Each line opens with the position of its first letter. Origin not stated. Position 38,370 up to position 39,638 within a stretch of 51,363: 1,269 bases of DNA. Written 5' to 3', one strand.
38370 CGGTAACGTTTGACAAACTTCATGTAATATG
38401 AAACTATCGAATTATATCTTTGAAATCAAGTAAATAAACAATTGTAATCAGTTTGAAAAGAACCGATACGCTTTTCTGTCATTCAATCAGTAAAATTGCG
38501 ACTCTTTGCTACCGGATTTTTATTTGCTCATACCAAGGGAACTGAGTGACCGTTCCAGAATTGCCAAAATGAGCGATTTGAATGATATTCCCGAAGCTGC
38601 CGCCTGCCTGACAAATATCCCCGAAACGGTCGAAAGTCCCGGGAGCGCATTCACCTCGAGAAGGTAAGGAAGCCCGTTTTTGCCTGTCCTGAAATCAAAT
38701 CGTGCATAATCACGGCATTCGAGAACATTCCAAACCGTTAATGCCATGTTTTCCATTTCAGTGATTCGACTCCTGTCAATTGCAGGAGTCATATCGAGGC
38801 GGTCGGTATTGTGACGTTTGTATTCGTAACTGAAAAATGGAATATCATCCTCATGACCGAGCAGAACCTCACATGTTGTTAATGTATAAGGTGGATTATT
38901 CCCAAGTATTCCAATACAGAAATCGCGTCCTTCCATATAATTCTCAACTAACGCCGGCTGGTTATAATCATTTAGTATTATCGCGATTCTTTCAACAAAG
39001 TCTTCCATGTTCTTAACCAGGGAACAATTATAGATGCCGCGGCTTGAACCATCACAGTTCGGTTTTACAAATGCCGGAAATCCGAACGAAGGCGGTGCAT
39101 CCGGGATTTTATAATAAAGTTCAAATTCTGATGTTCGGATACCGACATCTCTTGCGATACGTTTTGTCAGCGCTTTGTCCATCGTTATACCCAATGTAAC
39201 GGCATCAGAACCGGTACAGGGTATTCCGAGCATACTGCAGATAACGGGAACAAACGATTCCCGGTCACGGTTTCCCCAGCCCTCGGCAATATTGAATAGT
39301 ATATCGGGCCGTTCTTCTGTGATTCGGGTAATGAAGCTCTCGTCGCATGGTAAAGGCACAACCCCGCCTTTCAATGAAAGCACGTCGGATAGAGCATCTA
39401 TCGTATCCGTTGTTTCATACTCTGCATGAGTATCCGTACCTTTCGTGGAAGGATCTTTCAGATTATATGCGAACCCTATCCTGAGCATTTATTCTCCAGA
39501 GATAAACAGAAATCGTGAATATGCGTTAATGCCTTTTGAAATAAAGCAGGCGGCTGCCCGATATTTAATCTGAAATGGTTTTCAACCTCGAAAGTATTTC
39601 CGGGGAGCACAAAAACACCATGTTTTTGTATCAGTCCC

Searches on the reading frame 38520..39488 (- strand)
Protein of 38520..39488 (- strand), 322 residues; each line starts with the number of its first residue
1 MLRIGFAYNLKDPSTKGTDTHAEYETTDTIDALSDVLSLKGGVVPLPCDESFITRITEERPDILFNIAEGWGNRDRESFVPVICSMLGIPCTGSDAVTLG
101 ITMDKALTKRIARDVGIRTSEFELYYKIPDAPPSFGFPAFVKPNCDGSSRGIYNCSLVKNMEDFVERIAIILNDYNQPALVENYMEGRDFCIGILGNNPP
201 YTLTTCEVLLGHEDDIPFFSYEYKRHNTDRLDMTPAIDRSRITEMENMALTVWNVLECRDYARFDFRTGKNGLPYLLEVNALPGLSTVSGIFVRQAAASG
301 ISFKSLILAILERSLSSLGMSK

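Call 24: search_protein_families(library=pfam, proteins=[window:38520-39488:-])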
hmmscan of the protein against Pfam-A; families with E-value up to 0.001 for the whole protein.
window:38520-39488:- (322 aa): 1 family
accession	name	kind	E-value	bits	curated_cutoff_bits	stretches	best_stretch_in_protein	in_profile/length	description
PF07478.18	Dala_Dala_lig_C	-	8.5e-32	110.8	24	1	134-312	34-204/204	D-ala D-ala ligase C-terminus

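Call 86: find_homologous_proteins(query=window:38520-39488:-, max_evalue=1e-40)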
Query window:38520-39488:- (322 aa): 640 proteins with E <= 1e-40 among 3104 candidates; the best 120 are listed.
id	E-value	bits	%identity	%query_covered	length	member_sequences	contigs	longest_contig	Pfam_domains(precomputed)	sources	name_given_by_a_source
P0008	7.8e-217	737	100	100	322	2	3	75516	PF07478.19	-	-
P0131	5.0e-176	603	82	98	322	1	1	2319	PF07478.19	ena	-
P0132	2.6e-147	508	70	98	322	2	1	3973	PF07478.19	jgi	-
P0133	1.8e-144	499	70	97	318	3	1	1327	PF07478.19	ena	-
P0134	4.6e-143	494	68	98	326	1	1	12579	PF07478.19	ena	-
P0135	4.4e-141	488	69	97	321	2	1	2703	PF07478.19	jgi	-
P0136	1.4e-140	486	68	97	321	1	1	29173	PF07478.19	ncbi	ncbi:hypothetical protein ACFL5H_01880 [Candidatus Latescibacterota bacterium]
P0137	2.3e-139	482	69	97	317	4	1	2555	PF07478.19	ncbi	-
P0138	2.4e-139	482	65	99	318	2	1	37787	PF07478.19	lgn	-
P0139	4.3e-139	481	66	98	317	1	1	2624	PF07478.19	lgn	-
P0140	4.9e-139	481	66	98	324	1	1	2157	PF07478.19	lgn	-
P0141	7.4e-139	481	65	98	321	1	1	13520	PF07478.19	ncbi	-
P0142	1.9e-138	479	66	98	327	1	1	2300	PF07478.19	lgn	-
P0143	2.4e-138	479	65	98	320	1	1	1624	PF07478.19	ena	-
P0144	3.1e-138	479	66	99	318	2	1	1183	PF07478.19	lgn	-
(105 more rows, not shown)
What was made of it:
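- Tried and rejected: The host was instead placed by the named hits to Ddl (call 86).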
